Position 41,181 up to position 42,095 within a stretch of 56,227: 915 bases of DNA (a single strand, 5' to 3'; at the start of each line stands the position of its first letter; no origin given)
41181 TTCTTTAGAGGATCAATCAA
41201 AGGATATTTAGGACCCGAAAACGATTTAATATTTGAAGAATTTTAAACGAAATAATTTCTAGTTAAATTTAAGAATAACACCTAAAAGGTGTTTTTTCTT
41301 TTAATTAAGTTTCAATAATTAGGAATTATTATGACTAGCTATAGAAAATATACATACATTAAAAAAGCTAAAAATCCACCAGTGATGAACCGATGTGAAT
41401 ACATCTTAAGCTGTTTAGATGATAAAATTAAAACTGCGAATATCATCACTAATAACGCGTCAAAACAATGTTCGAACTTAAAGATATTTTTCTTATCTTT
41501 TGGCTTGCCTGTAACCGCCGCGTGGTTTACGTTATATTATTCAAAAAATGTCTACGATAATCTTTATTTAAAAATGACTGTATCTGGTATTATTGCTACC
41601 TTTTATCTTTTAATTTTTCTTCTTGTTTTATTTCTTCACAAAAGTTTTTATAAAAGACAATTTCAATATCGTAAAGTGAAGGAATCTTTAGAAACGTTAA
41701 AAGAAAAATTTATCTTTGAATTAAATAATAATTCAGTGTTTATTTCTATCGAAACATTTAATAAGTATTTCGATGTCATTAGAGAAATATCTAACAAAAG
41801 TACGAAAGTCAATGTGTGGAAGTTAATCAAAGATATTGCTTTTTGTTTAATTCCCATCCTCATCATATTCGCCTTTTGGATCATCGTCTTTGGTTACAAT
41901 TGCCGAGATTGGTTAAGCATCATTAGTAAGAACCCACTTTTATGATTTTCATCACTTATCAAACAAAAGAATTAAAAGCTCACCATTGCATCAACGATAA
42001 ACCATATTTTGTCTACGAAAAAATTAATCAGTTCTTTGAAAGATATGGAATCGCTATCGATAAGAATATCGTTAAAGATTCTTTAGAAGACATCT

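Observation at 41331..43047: Uncharacterised cassette: two similarly built 3-TM proteins flanking a 191-aa soluble protein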

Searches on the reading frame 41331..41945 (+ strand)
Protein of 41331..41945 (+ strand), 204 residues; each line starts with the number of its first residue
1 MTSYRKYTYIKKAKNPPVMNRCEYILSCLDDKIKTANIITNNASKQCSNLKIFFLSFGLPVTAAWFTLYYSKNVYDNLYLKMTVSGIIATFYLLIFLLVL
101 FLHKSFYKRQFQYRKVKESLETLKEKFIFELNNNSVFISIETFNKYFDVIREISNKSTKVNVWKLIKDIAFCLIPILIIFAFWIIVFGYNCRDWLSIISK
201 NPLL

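Call 6: search_protein_families(library=pfam, proteins=[window:41331-41945:+], max_evalue=1)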
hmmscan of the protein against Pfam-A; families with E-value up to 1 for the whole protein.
window:41331-41945:+ (204 aa): 4 families
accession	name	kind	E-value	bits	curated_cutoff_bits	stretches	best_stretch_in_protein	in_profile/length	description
PF09578.15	Spore_YabQ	-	0.013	16.1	27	1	146-185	14-53/79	Spore cortex protein YabQ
PF18392.6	CSN7a_helixI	-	0.013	15.8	26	1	22-45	16-39/50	COP9 signalosome complex subunit 7a helix I domain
PF14015.11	DUF4231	-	0.13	13.2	24.7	1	55-127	20-88/103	Protein of unknown function (DUF4231)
PF16015.10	Promethin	-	0.27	11.5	27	0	169-187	37-55/106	Promethin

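Call 7: search_protein_families(library=padloc, proteins=[window:41331-41945:+], max_evalue=1)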
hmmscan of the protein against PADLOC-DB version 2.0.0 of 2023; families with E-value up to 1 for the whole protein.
window:41331-41945:+ (204 aa): 0 families

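Call 8: search_protein_families(library=ncbifam, proteins=[window:41331-41945:+], max_evalue=1)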
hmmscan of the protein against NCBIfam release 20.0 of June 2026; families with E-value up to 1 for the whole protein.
window:41331-41945:+ (204 aa): 0 families

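Call 10: search_protein_families(library=phrogs, proteins=[window:41331-41945:+], max_evalue=1)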
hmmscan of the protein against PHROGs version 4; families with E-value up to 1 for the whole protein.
window:41331-41945:+ (204 aa): 3 families
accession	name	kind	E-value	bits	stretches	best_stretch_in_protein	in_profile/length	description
phrog_30157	-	unknown function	0.021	15.8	1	166-189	56-79/103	-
phrog_38664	-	unknown function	0.35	12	1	21-39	16-34/48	-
phrog_1486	-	moron, auxiliary metabolic gene and host takeover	0.71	11.1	1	71-121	22-72/130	membrane protein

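Call 14: find_homologous_proteins(query=window:41331-41945:+)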
Query window:41331-41945:+ (204 aa): 14 proteins with E <= 0.001 among 214 candidates.
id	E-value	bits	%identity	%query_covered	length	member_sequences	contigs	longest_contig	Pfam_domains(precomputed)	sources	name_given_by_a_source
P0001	2.8e-128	443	100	100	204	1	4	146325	-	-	-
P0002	8.4e-114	396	89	100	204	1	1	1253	-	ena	-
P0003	3.3e-113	394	88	100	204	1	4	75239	-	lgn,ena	-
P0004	1.5e-105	369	87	94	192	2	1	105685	-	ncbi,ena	-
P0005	9.4e-104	363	79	100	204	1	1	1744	-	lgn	-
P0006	2.7e-102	359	81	98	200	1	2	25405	-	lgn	-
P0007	3.8e-99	348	79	98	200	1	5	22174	-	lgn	-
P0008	1.2e-98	347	79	98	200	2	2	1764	-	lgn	-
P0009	1.7e-93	330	79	98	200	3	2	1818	-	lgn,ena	-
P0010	5.1e-60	221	55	97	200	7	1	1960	-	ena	-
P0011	9.1e-59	216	55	91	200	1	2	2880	-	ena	-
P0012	1.6e-57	212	55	96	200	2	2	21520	-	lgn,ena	-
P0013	1.7e-57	212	54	93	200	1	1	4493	-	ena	-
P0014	7.6e-55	204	54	93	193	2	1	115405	-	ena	-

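Call 17: find_encoding_contigs(protein=P0014, flank=8000, max_places=3)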
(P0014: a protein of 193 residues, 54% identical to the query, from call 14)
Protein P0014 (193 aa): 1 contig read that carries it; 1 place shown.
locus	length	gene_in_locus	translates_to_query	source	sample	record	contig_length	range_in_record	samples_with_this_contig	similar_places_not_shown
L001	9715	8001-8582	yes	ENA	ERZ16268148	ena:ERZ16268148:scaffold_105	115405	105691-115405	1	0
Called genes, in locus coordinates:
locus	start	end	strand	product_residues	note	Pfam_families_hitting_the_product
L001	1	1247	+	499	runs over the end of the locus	PF02096:60KD_IMP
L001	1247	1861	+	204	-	PF14804:Jag_N, PF07650:KH_2 (weak), PF13083:KH_KhpA-B (weak), PF01424:R3H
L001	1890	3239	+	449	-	PF10396:TrmE_N, PF12631:MnmE_helical, PF00350:Dynamin_N (faint), PF01926:MMR_HSR1, PF02421:FeoB_N, PF08477:Roc (weak)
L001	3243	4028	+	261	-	PF01026:TatD_DNase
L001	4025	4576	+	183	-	PF01751:Toprim, PF13331:DUF4093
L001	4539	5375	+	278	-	PF00398:RrnaAD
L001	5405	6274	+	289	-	PF00288:GHMP_kinases_N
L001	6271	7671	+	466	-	PF00483:NTP_transferase, PF12804:NTP_transf_3, PF25087:GMPPB_C (weak), PF25084:LbH_EIF2B (faint), PF14602:Hexapep_2 (faint), PF00132:Hexapep (weak)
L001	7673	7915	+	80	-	-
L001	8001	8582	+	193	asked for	-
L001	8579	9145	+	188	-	-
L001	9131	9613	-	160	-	-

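Call 21: find_encoding_contigs(protein=P0001, flank=6000, max_places=6)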
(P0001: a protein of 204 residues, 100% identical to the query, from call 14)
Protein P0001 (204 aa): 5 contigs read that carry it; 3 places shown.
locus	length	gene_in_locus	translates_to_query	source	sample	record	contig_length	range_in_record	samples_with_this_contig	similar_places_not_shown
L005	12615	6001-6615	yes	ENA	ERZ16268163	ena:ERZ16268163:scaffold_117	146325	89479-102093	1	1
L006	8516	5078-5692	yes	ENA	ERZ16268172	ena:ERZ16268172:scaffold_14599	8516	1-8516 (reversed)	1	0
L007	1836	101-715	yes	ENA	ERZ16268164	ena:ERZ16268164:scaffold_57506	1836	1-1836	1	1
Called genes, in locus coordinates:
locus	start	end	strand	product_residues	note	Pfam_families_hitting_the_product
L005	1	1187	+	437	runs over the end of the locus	PF10396:TrmE_N, PF00350:Dynamin_N (faint), PF12631:MnmE_helical, PF01926:MMR_HSR1, PF02421:FeoB_N, PF08477:Roc (weak)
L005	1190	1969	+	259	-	PF01026:TatD_DNase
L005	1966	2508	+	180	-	PF01751:Toprim, PF13331:DUF4093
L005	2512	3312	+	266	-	PF00398:RrnaAD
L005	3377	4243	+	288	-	PF00288:GHMP_kinases_N, PF08544:GHMP_kinases_C (weak)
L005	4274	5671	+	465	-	PF00483:NTP_transferase, PF12804:NTP_transf_3, PF25084:LbH_EIF2B (faint), PF25087:GMPPB_C (faint), PF00132:Hexapep, PF14602:Hexapep_2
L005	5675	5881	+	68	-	-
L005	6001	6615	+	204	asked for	-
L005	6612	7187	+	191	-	-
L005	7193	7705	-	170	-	-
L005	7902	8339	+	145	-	-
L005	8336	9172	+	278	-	-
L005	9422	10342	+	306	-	PF13495:Phage_int_SAM_4 (weak), PF00589:Phage_integrase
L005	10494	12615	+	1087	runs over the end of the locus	-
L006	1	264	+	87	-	?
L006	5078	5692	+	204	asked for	-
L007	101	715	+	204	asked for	-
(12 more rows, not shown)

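Call 22: find_encoding_contigs(protein=P0003, flank=6000, max_places=6)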
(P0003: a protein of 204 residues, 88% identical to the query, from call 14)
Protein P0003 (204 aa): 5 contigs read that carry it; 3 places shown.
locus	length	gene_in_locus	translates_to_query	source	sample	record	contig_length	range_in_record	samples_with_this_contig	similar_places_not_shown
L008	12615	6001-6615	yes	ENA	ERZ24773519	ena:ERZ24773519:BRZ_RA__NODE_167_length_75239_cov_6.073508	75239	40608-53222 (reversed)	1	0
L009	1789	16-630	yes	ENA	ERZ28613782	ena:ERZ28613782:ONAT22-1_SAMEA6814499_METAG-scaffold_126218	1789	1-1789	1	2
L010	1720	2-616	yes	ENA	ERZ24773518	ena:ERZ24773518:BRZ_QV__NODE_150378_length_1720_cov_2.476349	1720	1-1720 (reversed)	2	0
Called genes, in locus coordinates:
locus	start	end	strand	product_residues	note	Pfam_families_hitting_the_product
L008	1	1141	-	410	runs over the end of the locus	PF13173:AAA_14, PF13635:DUF4143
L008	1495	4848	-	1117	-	-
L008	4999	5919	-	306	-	PF13495:Phage_int_SAM_4 (weak), PF00589:Phage_integrase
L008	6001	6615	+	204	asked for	-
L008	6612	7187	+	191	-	-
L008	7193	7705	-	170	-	-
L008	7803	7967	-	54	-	-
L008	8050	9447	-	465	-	PF00483:NTP_transferase, PF12804:NTP_transf_3, PF25084:LbH_EIF2B (faint), PF25087:GMPPB_C (faint), PF00132:Hexapep, PF14602:Hexapep_2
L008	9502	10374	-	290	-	PF00288:GHMP_kinases_N, PF08544:GHMP_kinases_C (weak)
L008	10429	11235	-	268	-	PF00398:RrnaAD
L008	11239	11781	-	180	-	PF01751:Toprim, PF13331:DUF4093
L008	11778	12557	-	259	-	PF01026:TatD_DNase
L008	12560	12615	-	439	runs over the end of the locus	PF10396:TrmE_N, PF12631:MnmE_helical, PF01926:MMR_HSR1, PF02421:FeoB_N, PF08477:Roc (weak)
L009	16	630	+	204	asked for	-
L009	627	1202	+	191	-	-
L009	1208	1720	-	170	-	-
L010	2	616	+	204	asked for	?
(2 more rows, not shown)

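Call 23: find_encoding_contigs(protein=P0007, flank=6000, max_places=6)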
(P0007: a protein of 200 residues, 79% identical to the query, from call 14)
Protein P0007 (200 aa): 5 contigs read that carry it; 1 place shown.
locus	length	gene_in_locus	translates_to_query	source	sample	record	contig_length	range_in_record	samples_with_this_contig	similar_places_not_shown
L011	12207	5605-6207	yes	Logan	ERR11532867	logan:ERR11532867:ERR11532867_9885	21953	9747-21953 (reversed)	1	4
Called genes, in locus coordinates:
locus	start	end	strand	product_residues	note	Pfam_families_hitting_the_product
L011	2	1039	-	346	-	?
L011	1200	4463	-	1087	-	-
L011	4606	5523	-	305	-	PF13495:Phage_int_SAM_4 (weak), PF02899:Phage_int_SAM_1 (weak), PF00589:Phage_integrase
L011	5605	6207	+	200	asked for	-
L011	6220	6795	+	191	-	-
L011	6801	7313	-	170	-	-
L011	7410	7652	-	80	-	-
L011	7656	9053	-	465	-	PF00483:NTP_transferase, PF12804:NTP_transf_3, PF25084:LbH_EIF2B (faint), PF25087:GMPPB_C (faint), PF00132:Hexapep, PF14602:Hexapep_2 (weak)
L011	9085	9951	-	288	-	PF00288:GHMP_kinases_N, PF08544:GHMP_kinases_C (weak)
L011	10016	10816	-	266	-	PF00398:RrnaAD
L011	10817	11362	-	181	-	PF01751:Toprim (weak), PF13331:DUF4093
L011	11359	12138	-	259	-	PF01026:TatD_DNase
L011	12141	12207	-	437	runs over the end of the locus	PF10396:TrmE_N, PF00350:Dynamin_N (faint), PF12631:MnmE_helical, PF01926:MMR_HSR1, PF02421:FeoB_N, PF08477:Roc (weak)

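Call 41: find_related_loci(query=A1, collection=genome_contigs, flank=4000)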
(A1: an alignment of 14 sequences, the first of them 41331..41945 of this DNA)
Query A1 (204 aa) in genome_contigs; peptide patterns used: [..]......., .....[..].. (x = any residue, [..] = any of these).
37 stretches matched a pattern; 2 encode a relative of the query (tblastn E <= 1e-3); 2 distinct loci.
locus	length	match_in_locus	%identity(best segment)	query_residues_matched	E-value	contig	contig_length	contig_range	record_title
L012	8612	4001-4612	84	1-204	3e-117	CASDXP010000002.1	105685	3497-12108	uncultured bacterium isolate B36_L2_396396_idba_bin.152 genome assembly, contig: B36_L2_396396_idba_bin.152.fa_scaffold_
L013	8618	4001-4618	51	1-203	4e-64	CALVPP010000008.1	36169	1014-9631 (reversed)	MAG: uncultured Bacilli bacterium isolate BRZ_RA__bin24 genome assembly, contig: BRZ_RA__NODE_955_length_36169_cov_8.904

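Call 45: search_protein_representatives(alignment_id=A1)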
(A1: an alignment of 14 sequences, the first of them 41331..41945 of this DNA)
Query: 14 sequences, 200 profile positions. Proteins with E-value up to 0.001 (for the whole library): 11; up to 1e-10: 7; up to 1e-30: 4. The best 11 are listed.
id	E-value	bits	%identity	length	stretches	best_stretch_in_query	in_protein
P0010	1.0e-103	361.1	-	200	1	1-197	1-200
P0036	1.3e-34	135.5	-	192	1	13-194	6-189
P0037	1.7e-33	132.0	-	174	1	21-187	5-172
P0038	1.9e-33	131.8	-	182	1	20-190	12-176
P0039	1.4e-28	115.9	-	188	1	20-184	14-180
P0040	3.4e-15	72.2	-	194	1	13-188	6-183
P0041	9.0e-11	57.8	-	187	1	18-187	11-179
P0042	5.3e-08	48.7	-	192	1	21-187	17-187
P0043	2.0e-05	40.3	-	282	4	106-174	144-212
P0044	4.0e-05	39.3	-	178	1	27-191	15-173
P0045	2.9e-04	36.5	-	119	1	14-117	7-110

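Call 50: search_protein_families(library=padloc, alignment_id=A4, max_evalue=1)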
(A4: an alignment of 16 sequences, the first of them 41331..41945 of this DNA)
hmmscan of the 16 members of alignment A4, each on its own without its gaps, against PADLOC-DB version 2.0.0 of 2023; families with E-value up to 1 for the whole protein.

A. member 1, window:41331-41945:+ (204 aa): 0 families

B. families by the number of members that match (of 16 scanned): 4 families
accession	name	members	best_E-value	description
PDLC00609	ZorB1|ZorB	3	0.0014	MotB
PDLC01222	typeIV_Cas11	2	0.0093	CAS-IV-C; effector_SS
PDLC00610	ZorB1|ZorB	2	0.053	MotB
PDLC03819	RTasSLATT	1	0.23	DRT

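Call 52: find_related_loci(query=A5, collection=metagenome_contigs, flank=5000)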
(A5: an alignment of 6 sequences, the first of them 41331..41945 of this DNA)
Query A5 (204 aa) in metagenome_contigs; peptide patterns used: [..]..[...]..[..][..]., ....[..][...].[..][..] (x = any residue, [..] = any of these).
288 stretches matched a pattern; 1 encode a relative of the query (tblastn E <= 1e-3); 1 distinct loci.
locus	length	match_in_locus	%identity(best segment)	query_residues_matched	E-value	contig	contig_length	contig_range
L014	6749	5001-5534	42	18-188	2e-34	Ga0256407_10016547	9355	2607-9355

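Call 59: search_protein_families(library=padloc, proteins=[L014:6081-6548:-, L014:5546-6103:+], max_evalue=0.01)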
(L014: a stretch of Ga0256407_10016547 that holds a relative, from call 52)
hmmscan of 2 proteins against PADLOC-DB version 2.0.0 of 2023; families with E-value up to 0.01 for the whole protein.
L014:6081-6548:- (155 aa): 2 families
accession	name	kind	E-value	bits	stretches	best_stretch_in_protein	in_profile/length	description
PDLC04686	PDC-M50A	-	4.6e-09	34.6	1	13-146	14-131/134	-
PDLC04685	PDC-M50A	-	6.4e-08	30.9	1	14-147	15-129/130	-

L014:5546-6103:+ (185 aa): 1 family
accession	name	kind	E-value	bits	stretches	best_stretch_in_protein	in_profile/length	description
PDLC01386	Cas8e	-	0.0014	15.3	1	35-103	397-468/498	CAS-I-E; effector_LS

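Call 74: predict_structure(alignment_id=A4)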
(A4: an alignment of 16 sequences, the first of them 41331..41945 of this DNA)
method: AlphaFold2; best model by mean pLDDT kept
length: 204 residues; sequences in the alignment: 16
mean_pLDDT: 79.5   pTM: 0.60
mean pLDDT of the five models: 79.5, 78.4, 77.6, 77.0, 74.9
residues with pLDDT >= 90: 11; 70-90: 159; 50-70: 33; < 50: 1
segments of 3 or more residues with pLDDT < 50: none
pLDDT, mean of each block of 10 residues (from residue 1): 64 70 80 88 87 83 86 74 88 89 86 85 81 64 76 69 76 85 88 79 61
secondary structure, 60 per line:
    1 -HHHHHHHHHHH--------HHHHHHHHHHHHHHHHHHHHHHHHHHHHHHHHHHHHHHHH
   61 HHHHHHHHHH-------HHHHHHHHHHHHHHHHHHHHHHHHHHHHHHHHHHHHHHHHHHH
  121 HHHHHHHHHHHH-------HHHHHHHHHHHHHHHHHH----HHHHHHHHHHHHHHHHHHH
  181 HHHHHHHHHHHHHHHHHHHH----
elements in order: H2-12 H21-70 H78-132 H140-157 H162-200

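Call 76: search_protein_families(library=pfam, alignment_id=A4, max_evalue=1)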
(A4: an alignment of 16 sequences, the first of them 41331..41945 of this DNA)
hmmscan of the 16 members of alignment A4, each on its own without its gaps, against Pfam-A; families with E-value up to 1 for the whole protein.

A. member 1, window:41331-41945:+ (204 aa): 4 families
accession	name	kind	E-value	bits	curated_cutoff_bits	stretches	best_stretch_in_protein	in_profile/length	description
PF09578.15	Spore_YabQ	-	0.013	16.1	27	1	146-185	14-53/79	Spore cortex protein YabQ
PF18392.6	CSN7a_helixI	-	0.013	15.8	26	1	22-45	16-39/50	COP9 signalosome complex subunit 7a helix I domain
PF14015.11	DUF4231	-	0.13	13.2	24.7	1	55-127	20-88/103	Protein of unknown function (DUF4231)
PF16015.10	Promethin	-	0.27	11.5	27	0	169-187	37-55/106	Promethin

B. families by the number of members that match (of 16 scanned): 38 families (the first 25 are shown)
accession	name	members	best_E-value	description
PF14015.11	DUF4231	7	0.025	Protein of unknown function (DUF4231)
PF20990.2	DUF2207_C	6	0.0018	Predicted membrane protein (DUF2207) C-terminal domain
PF24838.2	8xMP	3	0.0021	Octameric membrane protein family (8xMP)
PF04246.17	RseC_MucC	3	0.014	Positive regulator of sigma(E), RseC/MucC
PF20136.4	DUF6526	3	0.03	Family of unknown function (DUF6526)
PF09716.15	ETRAMP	3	0.28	Malarial early transcribed membrane protein (ETRAMP)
PF03706.18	LPG_synthase_TM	2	0.0039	Lysylphosphatidylglycerol synthase TM region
PF18392.6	CSN7a_helixI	2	0.013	COP9 signalosome complex subunit 7a helix I domain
PF02096.25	60KD_IMP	2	0.019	60Kd inner membrane protein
PF16015.10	Promethin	2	0.022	Promethin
PF10908.13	Tlde1_dom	2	0.034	Tlde1 domain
PF04452.19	Methyltrans_RNA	2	0.038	RNA methyltransferase domain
PF19762.4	DUF6249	1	0.0014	Domain of unknown function (DUF6249)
PF04831.18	POPDC1-3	1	0.0028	POPDC1-3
PF07332.16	Phage_holin_3_6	1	0.0034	Putative Actinobacterial Holin-X, holin superfamily III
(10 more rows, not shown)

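Call 77: fold_search(model_id=the predicted structure, library=pdb)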
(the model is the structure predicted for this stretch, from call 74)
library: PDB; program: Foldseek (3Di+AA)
matches with E <= 10: 275; with E <= 0.001: 0
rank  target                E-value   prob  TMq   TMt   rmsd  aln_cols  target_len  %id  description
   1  9cpc_3H               1.6e-01  0.95  0.43  0.31  11.4       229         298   14  Atomic model of porcine brain ventricles cilia doublet microtubule (48-nm periodicity) (released 2024-10-23)
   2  4tql_A                2.1e-01  0.25  0.21  0.20  15.7       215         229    8  Computationally designed three helix bundle (released 2014-10-15)
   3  8i7r_Fe               3.2e-01  0.66  0.36  0.32  10.9       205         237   15  In situ structure of axonemal doublet microtubules in mouse sperm with 48-nm repeat (released 2023-10-11)
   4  8i7o_B3               3.2e-01  0.66  0.36  0.24  11.9       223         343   12  In situ structure of axonemal doublet microtubules in mouse sperm with 16-nm repeat (released 2023-10-11)
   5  9fqr_FA               3.8e-01  0.35  0.27  0.21  11.7       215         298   12  96-nm repeat of axonemal doublet microtubules from bovine sperm (released 2025-03-26)
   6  7zr2_A                4.4e-01  0.28  0.30  0.27  18.8       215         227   12  Crystal structure of a chimeric protein mimic of SARS-CoV-2 Spike HR1 in complex with HR2 (released 2022-11-09)
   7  4tql_B                4.9e-01  0.21  0.25  0.23  15.5       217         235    9  Computationally designed three helix bundle (released 2014-10-15)
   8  9cpc_3R               5.2e-01  0.51  0.34  0.28  10.5       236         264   12  Atomic model of porcine brain ventricles cilia doublet microtubule (48-nm periodicity) (released 2024-10-23)
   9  4uos                  6.4e-01  0.15  0.21  0.23  27.9       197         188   12  Thermodynamic hyperstability in parametrically designed helical bundles (released 2014-11-05)
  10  7ung_A3               7.8e-01  0.63  0.40  0.27  10.8       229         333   13  48-nm repeat of the human respiratory doublet microtubule (released 2022-10-05)
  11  9fqr_Fz               8.3e-01  0.23  0.27  0.23  10.6       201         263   12  96-nm repeat of axonemal doublet microtubules from bovine sperm (released 2025-03-26)
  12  3ljb_A                8.7e-01  0.11  0.21  0.22  24.7       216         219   12  Structural basis of oligomerisation in the MxA stalk (released 2010-05-05)
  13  8iyj_U5               9.6e-01  0.44  0.36  0.26  11.4       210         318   14  Cryo-EM structure of the 48-nm repeat doublet microtubule from mouse sperm (released 2023-07-05)
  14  5xg2                  9.6e-01  0.23  0.30  0.27  46.1       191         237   16  Crystal structure of a coiled-coil segment (residues 345-468 and 694-814) of Pyrococcus yayanosii Smc (released 2017-06-07)
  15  2efl                  1.0e+00  0.12  0.23  0.18  24.2       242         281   12  Crystal structure of the EFC domain of formin-binding protein 17 (released 2007-05-29)
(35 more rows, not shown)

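Call 93: search_protein_families(library=pfam, proteins=[L014:3642-4289:-, L014:4601-4891:-, L014:1545-2546:-], max_evalue=0.001)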
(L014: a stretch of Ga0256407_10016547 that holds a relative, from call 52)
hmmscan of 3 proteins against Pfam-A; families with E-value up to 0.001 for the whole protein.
L014:3642-4289:- (215 aa): 0 families

L014:4601-4891:- (96 aa): 0 families

L014:1545-2546:- (333 aa): 2 families
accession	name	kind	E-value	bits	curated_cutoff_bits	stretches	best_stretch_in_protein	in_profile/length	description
PF04055.27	Radical_SAM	-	2.6e-22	80.2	29.5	1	18-157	3-151/166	Radical SAM superfamily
PF13353.11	Fer4_12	-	6e-06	27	22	1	20-118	13-114/137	4Fe-4S single cluster domain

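Call 107: search_dna_similar(query=window:41331-41942:+, collection=plasmids, mode=protein, max_evalue=0.1)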
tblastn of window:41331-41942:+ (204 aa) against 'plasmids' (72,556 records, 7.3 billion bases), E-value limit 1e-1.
No match.
